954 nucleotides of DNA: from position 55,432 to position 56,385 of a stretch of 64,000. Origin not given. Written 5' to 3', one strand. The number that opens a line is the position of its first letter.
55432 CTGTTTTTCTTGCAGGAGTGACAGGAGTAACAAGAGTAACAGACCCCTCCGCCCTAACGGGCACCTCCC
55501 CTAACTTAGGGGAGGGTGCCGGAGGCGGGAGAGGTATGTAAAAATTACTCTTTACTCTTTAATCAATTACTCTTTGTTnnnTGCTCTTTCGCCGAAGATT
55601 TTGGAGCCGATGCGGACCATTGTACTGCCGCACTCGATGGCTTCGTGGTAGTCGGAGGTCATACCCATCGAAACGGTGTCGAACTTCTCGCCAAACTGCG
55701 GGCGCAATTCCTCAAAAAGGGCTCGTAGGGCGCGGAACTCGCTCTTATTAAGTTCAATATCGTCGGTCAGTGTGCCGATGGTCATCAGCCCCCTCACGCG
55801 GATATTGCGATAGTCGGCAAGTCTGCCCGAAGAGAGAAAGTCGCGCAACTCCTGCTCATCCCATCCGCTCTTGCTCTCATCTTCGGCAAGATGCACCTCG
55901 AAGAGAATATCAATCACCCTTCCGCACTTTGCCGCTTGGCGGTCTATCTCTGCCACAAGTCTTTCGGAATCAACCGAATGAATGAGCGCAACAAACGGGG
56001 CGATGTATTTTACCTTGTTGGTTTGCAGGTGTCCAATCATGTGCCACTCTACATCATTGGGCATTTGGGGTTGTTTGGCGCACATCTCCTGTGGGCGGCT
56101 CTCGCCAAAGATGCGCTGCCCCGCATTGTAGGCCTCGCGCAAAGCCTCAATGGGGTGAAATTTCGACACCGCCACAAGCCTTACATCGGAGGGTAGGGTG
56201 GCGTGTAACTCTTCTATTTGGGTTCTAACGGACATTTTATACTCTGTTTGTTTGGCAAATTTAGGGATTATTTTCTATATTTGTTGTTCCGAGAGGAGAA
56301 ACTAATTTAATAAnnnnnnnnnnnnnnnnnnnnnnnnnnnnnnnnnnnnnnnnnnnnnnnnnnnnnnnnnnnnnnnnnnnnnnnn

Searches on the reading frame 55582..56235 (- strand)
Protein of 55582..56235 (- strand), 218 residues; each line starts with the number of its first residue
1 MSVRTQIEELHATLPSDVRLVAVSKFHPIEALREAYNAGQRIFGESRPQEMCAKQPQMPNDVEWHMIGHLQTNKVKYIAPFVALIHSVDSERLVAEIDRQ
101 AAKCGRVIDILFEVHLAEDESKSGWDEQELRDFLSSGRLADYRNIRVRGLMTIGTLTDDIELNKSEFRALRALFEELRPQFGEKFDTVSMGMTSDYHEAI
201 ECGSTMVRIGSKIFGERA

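Call 43: search_protein_families(library=pfam, proteins=[window:55582-56235:-], max_evalue=0.001)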
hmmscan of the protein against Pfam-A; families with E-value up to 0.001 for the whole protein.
window:55582-56235:- (218 aa): 1 family
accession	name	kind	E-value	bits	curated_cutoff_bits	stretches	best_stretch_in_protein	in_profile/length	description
PF01168.26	Ala_racemase_N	-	1.8e-17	64.3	24.1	1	4-216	7-218/220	Alanine racemase, N-terminal domain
